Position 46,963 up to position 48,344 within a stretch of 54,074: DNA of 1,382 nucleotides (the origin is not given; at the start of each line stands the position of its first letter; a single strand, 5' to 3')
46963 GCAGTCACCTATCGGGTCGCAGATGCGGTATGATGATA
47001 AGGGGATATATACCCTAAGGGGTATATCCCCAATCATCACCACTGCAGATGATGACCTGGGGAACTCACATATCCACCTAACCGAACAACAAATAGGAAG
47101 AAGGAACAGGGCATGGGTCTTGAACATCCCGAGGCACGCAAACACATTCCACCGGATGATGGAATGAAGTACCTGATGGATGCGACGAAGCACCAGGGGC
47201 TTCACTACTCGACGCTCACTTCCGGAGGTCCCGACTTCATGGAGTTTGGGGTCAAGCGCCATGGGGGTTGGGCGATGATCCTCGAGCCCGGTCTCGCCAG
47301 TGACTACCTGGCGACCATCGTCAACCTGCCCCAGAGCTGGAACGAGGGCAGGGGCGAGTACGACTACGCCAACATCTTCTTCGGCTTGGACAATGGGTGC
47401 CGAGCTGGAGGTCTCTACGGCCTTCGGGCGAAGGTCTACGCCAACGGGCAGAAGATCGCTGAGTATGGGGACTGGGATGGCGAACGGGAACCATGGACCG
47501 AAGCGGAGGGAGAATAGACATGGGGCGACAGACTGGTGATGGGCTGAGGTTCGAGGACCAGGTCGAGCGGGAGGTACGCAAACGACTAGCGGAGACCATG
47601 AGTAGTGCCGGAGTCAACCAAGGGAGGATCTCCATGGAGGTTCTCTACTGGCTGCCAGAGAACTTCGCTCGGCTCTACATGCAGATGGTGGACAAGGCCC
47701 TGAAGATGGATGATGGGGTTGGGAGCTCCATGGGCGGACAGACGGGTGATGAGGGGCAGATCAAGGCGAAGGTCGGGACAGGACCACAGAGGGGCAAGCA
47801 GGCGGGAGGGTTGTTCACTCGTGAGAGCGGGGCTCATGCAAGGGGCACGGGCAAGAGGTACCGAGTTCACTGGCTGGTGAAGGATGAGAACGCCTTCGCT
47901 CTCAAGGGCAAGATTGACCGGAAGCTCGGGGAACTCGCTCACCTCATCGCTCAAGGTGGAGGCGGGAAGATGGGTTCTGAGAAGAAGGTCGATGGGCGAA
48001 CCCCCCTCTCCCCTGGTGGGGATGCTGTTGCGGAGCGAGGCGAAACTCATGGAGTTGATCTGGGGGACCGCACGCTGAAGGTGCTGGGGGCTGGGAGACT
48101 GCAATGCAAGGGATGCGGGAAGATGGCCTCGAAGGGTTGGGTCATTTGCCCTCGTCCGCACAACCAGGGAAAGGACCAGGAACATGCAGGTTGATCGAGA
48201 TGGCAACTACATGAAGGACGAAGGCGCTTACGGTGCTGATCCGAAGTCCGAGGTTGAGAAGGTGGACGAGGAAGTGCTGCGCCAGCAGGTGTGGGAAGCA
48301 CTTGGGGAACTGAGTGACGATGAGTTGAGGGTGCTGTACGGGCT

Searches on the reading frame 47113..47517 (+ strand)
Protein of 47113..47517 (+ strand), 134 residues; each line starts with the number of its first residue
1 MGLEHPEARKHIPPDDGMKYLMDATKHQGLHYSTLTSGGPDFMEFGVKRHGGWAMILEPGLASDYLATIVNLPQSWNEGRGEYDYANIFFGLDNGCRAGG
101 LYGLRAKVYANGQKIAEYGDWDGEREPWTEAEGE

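Call 57: search_protein_families(library=pfam, proteins=[window:47113-47517:+], max_evalue=0.01)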
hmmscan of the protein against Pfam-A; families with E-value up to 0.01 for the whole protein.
window:47113-47517:+ (134 aa): 0 families

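Call 83: search_protein_families(library=phrogs, proteins=[window:47113-47517:+], max_evalue=0.01)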
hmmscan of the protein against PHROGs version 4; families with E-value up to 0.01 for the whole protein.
window:47113-47517:+ (134 aa): 1 family
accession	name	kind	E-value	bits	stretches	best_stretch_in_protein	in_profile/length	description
phrog_36944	-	unknown function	0.00033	21.9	1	80-119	28-66/67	-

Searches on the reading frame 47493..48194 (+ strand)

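Call 12: search_protein_families(library=phrogs, proteins=[window:47493-48194:+], max_evalue=0.001)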
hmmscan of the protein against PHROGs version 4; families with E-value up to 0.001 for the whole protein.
window:47493-48194:+ (233 aa): 1 family
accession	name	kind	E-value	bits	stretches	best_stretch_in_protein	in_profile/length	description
phrog_16564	-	unknown function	2.2e-06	28.6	0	119-220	51-112/154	-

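Call 57: search_protein_families(library=pfam, proteins=[window:47493-48194:+], max_evalue=0.01)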
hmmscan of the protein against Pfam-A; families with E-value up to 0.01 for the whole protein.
window:47493-48194:+ (233 aa): 0 families
